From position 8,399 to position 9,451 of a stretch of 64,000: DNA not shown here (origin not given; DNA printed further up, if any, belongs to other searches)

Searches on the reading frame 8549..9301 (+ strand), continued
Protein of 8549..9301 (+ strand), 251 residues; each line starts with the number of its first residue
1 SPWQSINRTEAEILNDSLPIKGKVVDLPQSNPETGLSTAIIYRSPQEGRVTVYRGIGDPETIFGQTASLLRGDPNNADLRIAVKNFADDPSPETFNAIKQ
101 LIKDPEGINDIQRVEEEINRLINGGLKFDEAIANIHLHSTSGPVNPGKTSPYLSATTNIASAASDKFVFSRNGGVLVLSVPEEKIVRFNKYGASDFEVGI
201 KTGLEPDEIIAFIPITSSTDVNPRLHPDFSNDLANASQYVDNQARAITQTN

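Call 36: find_homologous_proteins(query=A1, max_evalue=0.001)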
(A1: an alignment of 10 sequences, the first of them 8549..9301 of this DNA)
Query A1 (10 sequences) (251 aa, profile of the alignment): 1 proteins with E <= 0.001 among 8000 candidates.
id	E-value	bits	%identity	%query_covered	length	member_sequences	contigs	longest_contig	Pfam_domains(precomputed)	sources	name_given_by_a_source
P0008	2.1e-70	255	28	82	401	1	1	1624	-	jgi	jgi:hypothetical protein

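Call 45: search_dna_similar(query=window:8549-9301:+, collection=phages, mode=protein, max_evalue=1, max_rows=15)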
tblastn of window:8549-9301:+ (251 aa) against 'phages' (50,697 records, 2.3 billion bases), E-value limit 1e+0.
No match.

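Call 46: search_dna_similar(query=window:8549-9301:+, collection=plasmids, mode=protein, max_evalue=1, max_rows=15)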
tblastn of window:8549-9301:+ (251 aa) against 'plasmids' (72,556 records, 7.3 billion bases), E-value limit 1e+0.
No match.

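Call 48: find_related_loci(query=A2, collection=metagenome_contigs, flank=10000)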
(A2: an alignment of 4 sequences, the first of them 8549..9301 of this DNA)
Query A2 (251 aa) in metagenome_contigs; peptide patterns used: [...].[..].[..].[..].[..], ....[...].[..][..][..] (x = any residue, [..] = any of these).
559 stretches matched a pattern, but none encodes a relative of the query by tblastn (E <= 1e-3).

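Call 53: search_protein_families(library=pfam, proteins=[P0003], max_evalue=1)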
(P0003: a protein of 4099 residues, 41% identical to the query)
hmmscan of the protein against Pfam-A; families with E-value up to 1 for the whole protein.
P0003 (4099 aa): 1 family
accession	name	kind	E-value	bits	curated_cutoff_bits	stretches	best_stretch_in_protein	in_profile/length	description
PF24390.1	PRTase-CE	-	0.00049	20.5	27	1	2908-3017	72-179/253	PRTase-CE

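Call 58: find_encoding_contigs(protein=P0005, flank=5000, max_places=2)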
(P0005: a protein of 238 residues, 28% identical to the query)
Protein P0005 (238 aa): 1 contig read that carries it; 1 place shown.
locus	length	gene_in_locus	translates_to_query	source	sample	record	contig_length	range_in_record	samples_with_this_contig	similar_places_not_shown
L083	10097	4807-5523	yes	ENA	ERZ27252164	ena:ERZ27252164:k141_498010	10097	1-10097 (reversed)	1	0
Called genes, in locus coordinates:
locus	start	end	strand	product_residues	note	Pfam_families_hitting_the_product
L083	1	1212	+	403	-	?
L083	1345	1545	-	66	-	-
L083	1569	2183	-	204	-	-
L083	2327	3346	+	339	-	PF01073:3Beta_HSD, PF01370:Epimerase, PF02719:Polysacc_synt_2, PF04321:RmlD_sub_bind, PF07993:NAD_binding_4, PF16363:GDP_Man_Dehyd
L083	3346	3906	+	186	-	PF00908:dTDP_sugar_isom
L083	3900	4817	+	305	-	PF04321:RmlD_sub_bind, PF01370:Epimerase, PF01073:3Beta_HSD, PF16363:GDP_Man_Dehyd, PF07993:NAD_binding_4 (weak)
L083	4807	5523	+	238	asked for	-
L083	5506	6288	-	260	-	PF00702:Hydrolase (weak)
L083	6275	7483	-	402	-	PF01593:Amino_oxidase, PF13450:NAD_binding_8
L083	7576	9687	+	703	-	PF00009:GTP_EFTU, PF22042:EF-G_D2, PF03144:GTP_EFTU_D2, PF14492:EFG_III, PF03764:EFG_IV, PF00679:EFG_C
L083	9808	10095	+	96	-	?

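Call 59: find_encoding_contigs(protein=P0001, flank=10000, max_places=2)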
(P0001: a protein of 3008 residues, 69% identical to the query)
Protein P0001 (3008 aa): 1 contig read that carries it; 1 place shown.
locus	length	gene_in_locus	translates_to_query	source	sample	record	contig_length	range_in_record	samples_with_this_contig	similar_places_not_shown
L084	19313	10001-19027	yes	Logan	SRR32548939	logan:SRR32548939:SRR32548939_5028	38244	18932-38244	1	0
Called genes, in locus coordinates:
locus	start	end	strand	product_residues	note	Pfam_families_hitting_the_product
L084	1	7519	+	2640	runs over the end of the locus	PF02899:Phage_int_SAM_1, PF13385:Laminin_G_3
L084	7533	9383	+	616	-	PF00515:TPR_1 (faint), PF07719:TPR_2 (faint), PF13181:TPR_8 (faint), PF13431:TPR_17 (faint), PF14559:TPR_19 (faint), PF13414:TPR_11 (weak)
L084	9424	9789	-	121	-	PF05635:23S_rRNA_IVP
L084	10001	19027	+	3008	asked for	PF00498:FHA, PF18760:ART-PolyVal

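Call 60: find_encoding_contigs(protein=P0003, flank=10000, max_places=2)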
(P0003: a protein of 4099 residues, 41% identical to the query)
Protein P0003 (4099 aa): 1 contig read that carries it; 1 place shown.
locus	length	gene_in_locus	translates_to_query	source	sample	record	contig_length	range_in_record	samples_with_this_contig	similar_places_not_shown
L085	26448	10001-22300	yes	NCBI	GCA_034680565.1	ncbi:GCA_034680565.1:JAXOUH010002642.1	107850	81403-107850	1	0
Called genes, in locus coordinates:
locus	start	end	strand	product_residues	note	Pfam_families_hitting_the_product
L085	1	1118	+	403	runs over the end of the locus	-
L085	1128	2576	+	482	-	PF13231:PMT_2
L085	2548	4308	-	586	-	PF03200:Glyco_hydro_63 (faint), PF22422:MGH1-like_GH, PF01204:Trehalase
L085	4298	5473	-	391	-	-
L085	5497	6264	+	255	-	PF00535:Glycos_transf_2, PF13641:Glyco_tranf_2_3 (weak)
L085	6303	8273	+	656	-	PF13181:TPR_8 (faint), PF00515:TPR_1 (faint), PF21033:RMD1-3 (faint), PF07719:TPR_2 (faint), PF13424:TPR_12 (faint), PF13414:TPR_11 (weak), PF14559:TPR_19 (weak), PF13414:TPR_11 (weak), +3 more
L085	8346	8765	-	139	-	-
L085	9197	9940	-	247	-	PF04402:SIMPL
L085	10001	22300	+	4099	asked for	-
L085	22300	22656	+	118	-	-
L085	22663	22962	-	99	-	-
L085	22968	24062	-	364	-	PF01476:LysM, PF23473:LysM3_LYK4_5 (faint), PF01476:LysM (weak), PF01551:Peptidase_M23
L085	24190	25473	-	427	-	PF07497:Rho_RNA_bind, PF00006:ATP-synt_ab, PF13481:AAA_25 (weak)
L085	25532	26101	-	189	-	PF19480:DUF6016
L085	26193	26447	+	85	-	?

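Call 61: find_encoding_contigs(protein=P0002, flank=10000, max_places=2)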
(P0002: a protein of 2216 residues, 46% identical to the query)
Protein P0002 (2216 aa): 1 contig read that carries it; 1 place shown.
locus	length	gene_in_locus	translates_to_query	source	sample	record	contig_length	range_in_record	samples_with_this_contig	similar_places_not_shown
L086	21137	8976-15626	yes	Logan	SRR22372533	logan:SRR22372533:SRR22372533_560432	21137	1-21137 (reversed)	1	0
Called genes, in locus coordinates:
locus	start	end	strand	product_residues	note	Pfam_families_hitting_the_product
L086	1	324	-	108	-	?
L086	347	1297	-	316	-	PF00753:Lactamase_B (faint)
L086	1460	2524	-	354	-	PF03772:Competence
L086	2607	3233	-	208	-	PF06514:PsbU (faint), PF10531:SLBB (faint), PF00633:HHH (weak), PF12836:HHH_3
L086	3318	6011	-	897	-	PF00133:tRNA-synt_1, PF09334:tRNA-synt_1g, PF13603:tRNA-synt_1_2, PF00133:tRNA-synt_1, PF09334:tRNA-synt_1g, PF08264:Anticodon_1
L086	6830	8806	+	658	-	PF00515:TPR_1 (faint), PF13181:TPR_8 (faint), PF13432:TPR_16 (faint), PF14559:TPR_19 (faint), PF21033:RMD1-3 (faint), PF13424:TPR_12 (weak), PF13414:TPR_11 (weak), PF07719:TPR_2 (weak), +2 more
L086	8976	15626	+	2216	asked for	PF01841:Transglut_core, PF01510:Amidase_2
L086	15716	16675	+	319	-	PF02661:Fic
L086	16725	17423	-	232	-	PF04402:SIMPL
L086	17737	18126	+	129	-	PF08239:SH3_3 (faint)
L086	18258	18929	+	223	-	-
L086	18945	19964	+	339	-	PF02743:dCache_1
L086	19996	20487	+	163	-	-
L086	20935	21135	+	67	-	?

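Call 63: find_encoding_contigs(protein=P0007, flank=5000, max_places=2)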
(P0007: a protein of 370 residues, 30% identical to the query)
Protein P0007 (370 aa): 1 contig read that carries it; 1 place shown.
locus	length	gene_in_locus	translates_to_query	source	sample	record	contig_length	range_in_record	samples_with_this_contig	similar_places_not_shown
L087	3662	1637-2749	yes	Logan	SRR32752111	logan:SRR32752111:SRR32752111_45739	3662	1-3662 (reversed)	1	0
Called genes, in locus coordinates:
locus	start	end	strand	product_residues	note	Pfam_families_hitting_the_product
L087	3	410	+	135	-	?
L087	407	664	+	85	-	-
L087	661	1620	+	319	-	PF06068:TIP49 (faint), PF01078:Mg_chelatase (faint), PF05496:RuvB_N, PF00004:AAA, PF07728:AAA_5, PF17864:AAA_lid_4, PF05491:WHD_RuvB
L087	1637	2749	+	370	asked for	-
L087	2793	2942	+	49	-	PF02585:PIG-L (weak)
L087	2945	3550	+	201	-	PF02585:PIG-L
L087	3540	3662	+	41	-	?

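Call 64: find_encoding_contigs(protein=P0004, flank=5000, max_places=2)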
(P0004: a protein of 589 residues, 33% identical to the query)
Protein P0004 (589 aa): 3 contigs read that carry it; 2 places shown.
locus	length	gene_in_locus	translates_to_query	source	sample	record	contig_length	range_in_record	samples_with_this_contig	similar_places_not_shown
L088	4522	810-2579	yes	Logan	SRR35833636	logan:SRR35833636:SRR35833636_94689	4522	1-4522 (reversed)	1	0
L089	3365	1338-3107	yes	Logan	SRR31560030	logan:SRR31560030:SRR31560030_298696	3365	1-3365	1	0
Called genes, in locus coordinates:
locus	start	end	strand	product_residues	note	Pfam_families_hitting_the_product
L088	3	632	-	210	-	?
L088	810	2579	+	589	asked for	-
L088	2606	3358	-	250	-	PF04402:SIMPL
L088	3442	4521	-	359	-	?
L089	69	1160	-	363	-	PF01476:LysM, PF23473:LysM3_LYK4_5 (weak), PF01476:LysM (weak), PF01551:Peptidase_M23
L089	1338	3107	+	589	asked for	-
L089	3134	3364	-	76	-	?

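Call 73: predict_structure(alignment_id=A4)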
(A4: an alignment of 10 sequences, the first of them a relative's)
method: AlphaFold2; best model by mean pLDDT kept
length: 238 residues; sequences in the alignment: 10
mean_pLDDT: 75.8   pTM: 0.76
mean pLDDT of the five models: 75.8, 73.8, 73.4, 72.3, 71.3
residues with pLDDT >= 90: 60; 70-90: 100; 50-70: 51; < 50: 27
segments of 3 or more residues with pLDDT < 50: 1-14, 209-217
pLDDT, mean of each block of 10 residues (from residue 1): 34 63 66 79 87 79 85 81 94 92 88 56 72 73 82 88 88 90 77 90 74 49 69 57
secondary structure, 60 per line:
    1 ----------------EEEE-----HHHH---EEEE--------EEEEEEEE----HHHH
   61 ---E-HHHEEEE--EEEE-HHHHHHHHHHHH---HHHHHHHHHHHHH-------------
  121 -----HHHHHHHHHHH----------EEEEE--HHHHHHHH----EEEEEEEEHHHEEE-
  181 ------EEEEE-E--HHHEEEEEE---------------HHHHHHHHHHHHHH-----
elements in order: E17-20 H26-29 E33-36 E45-52 H57-60 E69-72 E75-78 H80-91 H95-107 H126-136 E147-151 H154-161 E166-173 E177-179 E187-191 E199-204 H220-233

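Call 75: fold_search(model_id=the predicted structure, library=pdb)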
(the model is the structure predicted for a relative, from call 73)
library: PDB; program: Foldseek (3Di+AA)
matches with E <= 10: 20; with E <= 0.001: 0
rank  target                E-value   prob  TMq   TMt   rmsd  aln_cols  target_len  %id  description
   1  7pua_IA               8.4e-01  0.02  0.14  0.08  15.7       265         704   10  Middle assembly intermediate of the Trypanosoma brucei mitoribosomal small subunit (released 2022-03-02)
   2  6yhk                  1.3e+00  0.10  0.24  0.07  14.1       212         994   11  Crystal structure of full-length CNFy (C866S) from Yersinia pseudotuberculosis (released 2020-12-30)
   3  7pub_IA               1.8e+00  0.01  0.11  0.06  18.9       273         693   11  Late assembly intermediate of the Trypanosoma brucei mitoribosomal small subunit (released 2022-05-04)
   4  4i12                  2.1e+00  0.01  0.11  0.09  18.6       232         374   11  Design and synthesis of thiophene dihydroisoquinolins as novel BACE-1 inhibitors (released 2013-03-06)
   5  3omu_B                3.5e+00  0.01  0.10  0.12  18.8       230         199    6  Crystal Structure of the N-terminal domain of an HSP90 from Trypanosoma Brucei, Tb10.26.1080 in the presence of a thie (released 2010-10-27)
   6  4kjz_A                4.0e+00  0.01  0.08  0.05  12.2        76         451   14  Crystal Structure of Thermus Thermophilus IF2, Apo and GDP-bound Forms (2-474) (released 2013-09-11)
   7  9m7c_A                4.0e+00  0.01  0.09  0.11  13.5        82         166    8  Cryo-EM structure of bacteriophage NF5 tail tube (released 2025-12-17)
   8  8i4m_M                4.8e+00  0.02  0.10  0.12  12.1        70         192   17  Portal-tail complex structure of the Cyanophage P-SCSP1u (released 2023-11-01)
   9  8k36_A                4.8e+00  0.01  0.07  0.10  13.7        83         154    7  Structure of the bacteriophage lambda tail tube (released 2023-11-15)
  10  7y22_e                5.4e+00  0.01  0.07  0.09  11.7        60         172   15  CryoEM structure of Klebsiella phage Kp7 tail complex applied with C6 symmetry (released 2023-06-14)
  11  6v8i_AA               5.7e+00  0.00  0.09  0.12  12.4        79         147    9  Composite atomic model of the Staphylococcus aureus phage 80alpha baseplate (released 2020-03-04)
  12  5ynx_A                6.8e+00  0.03  0.12  0.23  12.7        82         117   10  Structure of house dust mite allergen Der f 21 in PEG400 (released 2019-03-13)
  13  5yny_B                7.3e+00  0.03  0.12  0.23  12.7        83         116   10  Structure of house dust mite allergen Der F 21 in PEG2KMME (released 2019-03-13)
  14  8biq_A                8.2e+00  0.05  0.12  0.05  10.1        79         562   10  Crystal structure of acyl-COA synthetase from Metallosphaera sedula in complex with acetyl-AMP (released 2023-11-15)
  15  9occ_A                8.2e+00  0.01  0.11  0.15  11.3        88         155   11  Sf11 bacteriophage tail (released 2025-11-12)
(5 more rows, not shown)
